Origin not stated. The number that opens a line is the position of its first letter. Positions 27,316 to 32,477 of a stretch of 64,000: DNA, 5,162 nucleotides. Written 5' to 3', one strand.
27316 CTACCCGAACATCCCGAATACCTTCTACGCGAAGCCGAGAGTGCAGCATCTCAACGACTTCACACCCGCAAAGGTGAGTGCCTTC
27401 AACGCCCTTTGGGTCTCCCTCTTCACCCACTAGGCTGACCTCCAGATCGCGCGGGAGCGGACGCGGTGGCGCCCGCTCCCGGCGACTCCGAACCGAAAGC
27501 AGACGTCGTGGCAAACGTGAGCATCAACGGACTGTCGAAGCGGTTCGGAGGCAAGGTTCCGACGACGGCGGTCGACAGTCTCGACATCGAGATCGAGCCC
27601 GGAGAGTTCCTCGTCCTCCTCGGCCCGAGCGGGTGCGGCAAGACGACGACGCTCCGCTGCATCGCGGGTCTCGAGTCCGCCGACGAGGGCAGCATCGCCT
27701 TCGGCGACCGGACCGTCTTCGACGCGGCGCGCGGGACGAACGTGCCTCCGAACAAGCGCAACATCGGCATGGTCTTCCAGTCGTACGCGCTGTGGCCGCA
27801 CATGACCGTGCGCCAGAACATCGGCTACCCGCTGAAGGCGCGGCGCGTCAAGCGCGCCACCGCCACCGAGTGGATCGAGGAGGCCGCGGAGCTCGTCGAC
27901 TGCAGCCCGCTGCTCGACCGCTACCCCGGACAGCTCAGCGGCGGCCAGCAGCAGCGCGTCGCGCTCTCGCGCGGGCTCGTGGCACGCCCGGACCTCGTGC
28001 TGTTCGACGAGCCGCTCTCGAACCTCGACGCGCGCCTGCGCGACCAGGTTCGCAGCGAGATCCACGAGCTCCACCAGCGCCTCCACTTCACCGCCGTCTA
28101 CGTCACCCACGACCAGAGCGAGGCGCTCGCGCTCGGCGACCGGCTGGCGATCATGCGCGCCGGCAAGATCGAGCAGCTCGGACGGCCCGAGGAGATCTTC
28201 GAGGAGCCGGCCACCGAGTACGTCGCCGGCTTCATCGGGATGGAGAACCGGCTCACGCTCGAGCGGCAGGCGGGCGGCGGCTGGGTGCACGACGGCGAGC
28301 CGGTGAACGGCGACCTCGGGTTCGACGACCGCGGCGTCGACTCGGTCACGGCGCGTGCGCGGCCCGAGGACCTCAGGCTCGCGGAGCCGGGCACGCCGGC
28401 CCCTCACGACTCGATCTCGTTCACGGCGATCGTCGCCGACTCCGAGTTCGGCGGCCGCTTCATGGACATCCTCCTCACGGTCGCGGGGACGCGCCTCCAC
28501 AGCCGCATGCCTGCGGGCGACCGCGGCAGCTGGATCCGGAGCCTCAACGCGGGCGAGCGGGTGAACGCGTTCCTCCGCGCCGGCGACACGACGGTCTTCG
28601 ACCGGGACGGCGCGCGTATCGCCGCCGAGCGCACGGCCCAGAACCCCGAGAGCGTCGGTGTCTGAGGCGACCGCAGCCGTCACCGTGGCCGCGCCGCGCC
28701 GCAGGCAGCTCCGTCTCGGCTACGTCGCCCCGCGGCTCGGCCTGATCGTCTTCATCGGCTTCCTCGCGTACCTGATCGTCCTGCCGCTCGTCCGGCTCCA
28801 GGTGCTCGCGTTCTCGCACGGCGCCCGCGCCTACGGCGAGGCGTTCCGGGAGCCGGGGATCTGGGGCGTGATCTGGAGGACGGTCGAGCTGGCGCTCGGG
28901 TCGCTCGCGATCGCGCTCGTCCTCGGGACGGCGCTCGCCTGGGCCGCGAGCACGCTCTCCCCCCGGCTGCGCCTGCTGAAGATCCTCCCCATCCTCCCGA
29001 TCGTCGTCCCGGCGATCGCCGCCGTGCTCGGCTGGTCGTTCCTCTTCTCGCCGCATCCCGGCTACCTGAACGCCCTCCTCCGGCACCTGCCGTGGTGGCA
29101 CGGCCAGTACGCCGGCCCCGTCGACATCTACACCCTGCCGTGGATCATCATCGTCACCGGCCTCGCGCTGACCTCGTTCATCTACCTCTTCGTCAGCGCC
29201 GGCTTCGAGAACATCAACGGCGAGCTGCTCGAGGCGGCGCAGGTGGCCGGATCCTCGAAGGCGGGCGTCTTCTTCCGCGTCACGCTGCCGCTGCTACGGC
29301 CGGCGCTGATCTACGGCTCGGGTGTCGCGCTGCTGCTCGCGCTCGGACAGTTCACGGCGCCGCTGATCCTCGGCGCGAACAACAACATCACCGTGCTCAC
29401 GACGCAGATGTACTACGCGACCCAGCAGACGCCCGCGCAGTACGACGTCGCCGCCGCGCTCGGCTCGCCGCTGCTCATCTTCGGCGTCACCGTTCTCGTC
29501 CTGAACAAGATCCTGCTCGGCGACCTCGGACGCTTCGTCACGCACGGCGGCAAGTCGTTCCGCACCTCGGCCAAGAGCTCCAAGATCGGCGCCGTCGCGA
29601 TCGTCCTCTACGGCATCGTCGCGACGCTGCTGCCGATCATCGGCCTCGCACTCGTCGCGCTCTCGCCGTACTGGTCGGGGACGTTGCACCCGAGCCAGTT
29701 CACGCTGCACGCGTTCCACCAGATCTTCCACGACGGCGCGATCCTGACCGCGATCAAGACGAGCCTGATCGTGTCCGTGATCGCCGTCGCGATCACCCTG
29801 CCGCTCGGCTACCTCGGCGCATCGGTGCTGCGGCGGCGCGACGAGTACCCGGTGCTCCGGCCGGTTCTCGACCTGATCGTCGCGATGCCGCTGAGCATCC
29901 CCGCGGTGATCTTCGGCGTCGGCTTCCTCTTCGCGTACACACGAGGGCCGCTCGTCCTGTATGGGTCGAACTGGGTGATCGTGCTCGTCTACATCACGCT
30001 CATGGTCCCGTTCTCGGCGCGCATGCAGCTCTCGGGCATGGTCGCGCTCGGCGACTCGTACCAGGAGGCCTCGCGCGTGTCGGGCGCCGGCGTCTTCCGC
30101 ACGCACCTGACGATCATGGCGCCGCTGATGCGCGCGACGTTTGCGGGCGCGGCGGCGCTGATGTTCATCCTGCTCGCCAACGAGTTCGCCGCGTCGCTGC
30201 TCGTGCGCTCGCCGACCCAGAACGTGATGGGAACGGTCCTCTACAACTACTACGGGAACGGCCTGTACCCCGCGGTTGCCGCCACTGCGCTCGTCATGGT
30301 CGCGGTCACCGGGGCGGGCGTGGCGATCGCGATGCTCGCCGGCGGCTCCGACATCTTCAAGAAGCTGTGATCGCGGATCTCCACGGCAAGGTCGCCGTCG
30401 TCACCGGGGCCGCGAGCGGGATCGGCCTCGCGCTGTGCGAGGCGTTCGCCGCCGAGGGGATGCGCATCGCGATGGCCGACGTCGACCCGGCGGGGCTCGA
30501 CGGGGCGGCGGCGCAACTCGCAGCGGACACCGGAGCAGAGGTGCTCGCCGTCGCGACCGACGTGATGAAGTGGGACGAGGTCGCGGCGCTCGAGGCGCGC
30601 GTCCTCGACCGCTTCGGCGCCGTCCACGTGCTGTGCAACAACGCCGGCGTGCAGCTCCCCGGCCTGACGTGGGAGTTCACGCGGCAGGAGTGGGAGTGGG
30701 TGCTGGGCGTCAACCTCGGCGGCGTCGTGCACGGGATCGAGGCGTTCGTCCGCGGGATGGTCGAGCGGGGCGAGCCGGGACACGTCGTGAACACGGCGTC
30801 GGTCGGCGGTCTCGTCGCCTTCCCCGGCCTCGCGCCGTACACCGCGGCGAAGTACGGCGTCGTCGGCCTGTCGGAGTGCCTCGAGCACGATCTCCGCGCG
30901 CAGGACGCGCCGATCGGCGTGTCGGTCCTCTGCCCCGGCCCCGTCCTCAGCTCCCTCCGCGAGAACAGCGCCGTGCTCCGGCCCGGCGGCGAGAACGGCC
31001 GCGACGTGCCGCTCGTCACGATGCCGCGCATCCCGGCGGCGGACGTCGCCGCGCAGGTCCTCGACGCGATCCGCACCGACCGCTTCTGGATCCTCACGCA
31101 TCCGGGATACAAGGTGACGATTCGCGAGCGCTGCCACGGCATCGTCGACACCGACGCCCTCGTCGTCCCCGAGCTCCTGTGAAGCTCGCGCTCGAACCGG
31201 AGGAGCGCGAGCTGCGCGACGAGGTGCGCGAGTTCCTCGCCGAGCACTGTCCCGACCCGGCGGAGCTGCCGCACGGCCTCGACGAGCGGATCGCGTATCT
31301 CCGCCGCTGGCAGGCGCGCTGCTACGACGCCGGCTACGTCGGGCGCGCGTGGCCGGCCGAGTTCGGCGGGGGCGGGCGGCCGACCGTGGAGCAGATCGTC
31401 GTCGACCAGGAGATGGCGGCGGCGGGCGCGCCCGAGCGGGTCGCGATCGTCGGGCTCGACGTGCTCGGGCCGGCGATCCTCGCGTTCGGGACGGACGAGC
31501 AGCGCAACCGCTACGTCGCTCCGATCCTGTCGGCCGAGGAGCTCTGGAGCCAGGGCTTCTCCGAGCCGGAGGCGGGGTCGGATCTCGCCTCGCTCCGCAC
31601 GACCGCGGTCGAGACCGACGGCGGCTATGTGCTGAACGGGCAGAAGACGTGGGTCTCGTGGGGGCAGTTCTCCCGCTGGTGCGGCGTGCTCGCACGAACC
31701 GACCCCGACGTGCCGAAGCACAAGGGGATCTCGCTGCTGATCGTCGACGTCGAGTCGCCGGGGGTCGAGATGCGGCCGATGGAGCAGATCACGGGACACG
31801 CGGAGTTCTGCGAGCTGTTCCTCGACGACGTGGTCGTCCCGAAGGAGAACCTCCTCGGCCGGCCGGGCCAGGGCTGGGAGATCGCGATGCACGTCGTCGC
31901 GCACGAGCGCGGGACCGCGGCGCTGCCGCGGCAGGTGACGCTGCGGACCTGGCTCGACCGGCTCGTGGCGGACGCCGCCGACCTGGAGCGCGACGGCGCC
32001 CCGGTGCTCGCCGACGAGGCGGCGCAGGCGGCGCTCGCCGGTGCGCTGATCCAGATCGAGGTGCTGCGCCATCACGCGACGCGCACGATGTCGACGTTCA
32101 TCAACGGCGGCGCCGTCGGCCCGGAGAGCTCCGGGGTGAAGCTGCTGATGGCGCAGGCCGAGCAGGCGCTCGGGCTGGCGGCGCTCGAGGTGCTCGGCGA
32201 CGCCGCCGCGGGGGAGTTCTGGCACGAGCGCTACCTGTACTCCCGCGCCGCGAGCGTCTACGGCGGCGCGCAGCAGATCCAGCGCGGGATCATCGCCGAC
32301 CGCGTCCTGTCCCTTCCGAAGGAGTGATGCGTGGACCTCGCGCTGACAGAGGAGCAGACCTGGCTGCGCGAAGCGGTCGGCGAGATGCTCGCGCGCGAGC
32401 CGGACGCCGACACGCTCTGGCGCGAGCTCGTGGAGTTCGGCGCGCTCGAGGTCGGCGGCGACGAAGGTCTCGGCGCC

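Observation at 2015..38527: Nine intergenic copies of an AT-rich ~22-nt motif (core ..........) link the PHA genes and the CoA-ester catabolic operons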

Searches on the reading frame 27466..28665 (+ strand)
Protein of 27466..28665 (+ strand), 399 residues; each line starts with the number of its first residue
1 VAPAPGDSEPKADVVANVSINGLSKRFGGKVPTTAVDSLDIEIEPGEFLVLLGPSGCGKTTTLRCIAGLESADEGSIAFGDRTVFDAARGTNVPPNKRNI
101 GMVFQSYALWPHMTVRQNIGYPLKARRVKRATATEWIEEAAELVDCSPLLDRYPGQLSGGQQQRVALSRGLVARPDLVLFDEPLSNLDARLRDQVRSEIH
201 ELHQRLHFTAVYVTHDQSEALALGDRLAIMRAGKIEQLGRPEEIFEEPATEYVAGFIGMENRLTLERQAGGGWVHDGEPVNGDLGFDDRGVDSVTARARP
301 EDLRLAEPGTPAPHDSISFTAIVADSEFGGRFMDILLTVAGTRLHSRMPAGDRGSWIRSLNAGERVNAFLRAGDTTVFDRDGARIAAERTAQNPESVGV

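Call 13: search_protein_families(library=pfam, proteins=[window:27466-28665:+])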
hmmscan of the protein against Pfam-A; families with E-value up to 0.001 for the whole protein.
window:27466-28665:+ (399 aa): 3 families
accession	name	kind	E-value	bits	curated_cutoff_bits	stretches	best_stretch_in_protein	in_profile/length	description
PF00005.33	ABC_tran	-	4.7e-33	115.1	25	1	37-184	2-136/137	ABC transporter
PF08402.16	TOBE_2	-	1e-05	26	21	1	299-378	4-76/76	TOBE domain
PF13304.12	AAA_21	-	3e-05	24.7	27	0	48-75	1-26/304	AAA domain, putative AbiEii toxin, Type IV TA system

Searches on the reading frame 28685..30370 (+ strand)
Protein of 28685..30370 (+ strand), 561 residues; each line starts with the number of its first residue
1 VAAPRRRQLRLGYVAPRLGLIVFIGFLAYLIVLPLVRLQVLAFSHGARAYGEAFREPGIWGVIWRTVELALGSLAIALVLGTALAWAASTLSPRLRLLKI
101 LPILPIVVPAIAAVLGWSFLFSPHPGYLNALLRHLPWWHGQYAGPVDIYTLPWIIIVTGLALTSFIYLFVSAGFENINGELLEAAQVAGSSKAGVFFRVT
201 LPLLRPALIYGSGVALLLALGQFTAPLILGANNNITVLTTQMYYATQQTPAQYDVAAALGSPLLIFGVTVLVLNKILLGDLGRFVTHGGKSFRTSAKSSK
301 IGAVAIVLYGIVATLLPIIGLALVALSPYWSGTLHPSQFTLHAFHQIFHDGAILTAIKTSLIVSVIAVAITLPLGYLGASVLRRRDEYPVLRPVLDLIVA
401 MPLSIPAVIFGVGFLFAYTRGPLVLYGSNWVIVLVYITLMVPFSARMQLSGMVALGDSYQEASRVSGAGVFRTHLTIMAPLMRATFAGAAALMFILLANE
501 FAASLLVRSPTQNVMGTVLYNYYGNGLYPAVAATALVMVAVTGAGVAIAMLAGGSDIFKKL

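Call 13: search_protein_families(library=pfam, proteins=[window:28685-30370:+])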
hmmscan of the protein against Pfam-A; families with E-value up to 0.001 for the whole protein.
window:28685-30370:+ (561 aa): 1 family
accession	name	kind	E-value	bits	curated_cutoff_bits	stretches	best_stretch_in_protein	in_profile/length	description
PF00528.27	BPD_transp_1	-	7.3e-17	62.1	26.4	2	95-276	24-170/184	Binding-protein-dependent transport system inner membrane component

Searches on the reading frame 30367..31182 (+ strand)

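Call 13: search_protein_families(library=pfam, proteins=[window:30367-31182:+])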
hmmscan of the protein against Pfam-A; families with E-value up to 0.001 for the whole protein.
window:30367-31182:+ (271 aa): 3 families
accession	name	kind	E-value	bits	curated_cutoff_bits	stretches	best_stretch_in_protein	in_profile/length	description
PF00106.31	adh_short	-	1.1e-47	162.5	26.6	1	8-200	1-189/195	short chain dehydrogenase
PF13561.12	adh_short_C2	-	1.3e-32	113.7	27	1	14-197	1-180/236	Enoyl-(Acyl carrier protein) reductase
PF08659.16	KR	-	2.3e-09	37.9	22.6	1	11-162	4-153/180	KR domain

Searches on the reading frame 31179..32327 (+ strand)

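Call 13: search_protein_families(library=pfam, proteins=[window:31179-32327:+])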
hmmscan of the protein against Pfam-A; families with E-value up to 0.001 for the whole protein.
window:31179-32327:+ (382 aa): 3 families
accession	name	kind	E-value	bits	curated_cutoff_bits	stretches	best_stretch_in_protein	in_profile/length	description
PF02770.24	Acyl-CoA_dh_M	-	7.3e-22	77.8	33.3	1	126-218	3-97/97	Acyl-CoA dehydrogenase, middle domain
PF02771.21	Acyl-CoA_dh_N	-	9.8e-19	68.2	22.9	1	7-120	2-113/113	Acyl-CoA dehydrogenase, N-terminal domain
PF00441.29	Acyl-CoA_dh_1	-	1.3e-18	68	22.4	1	230-377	1-150/150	Acyl-CoA dehydrogenase, C-terminal domain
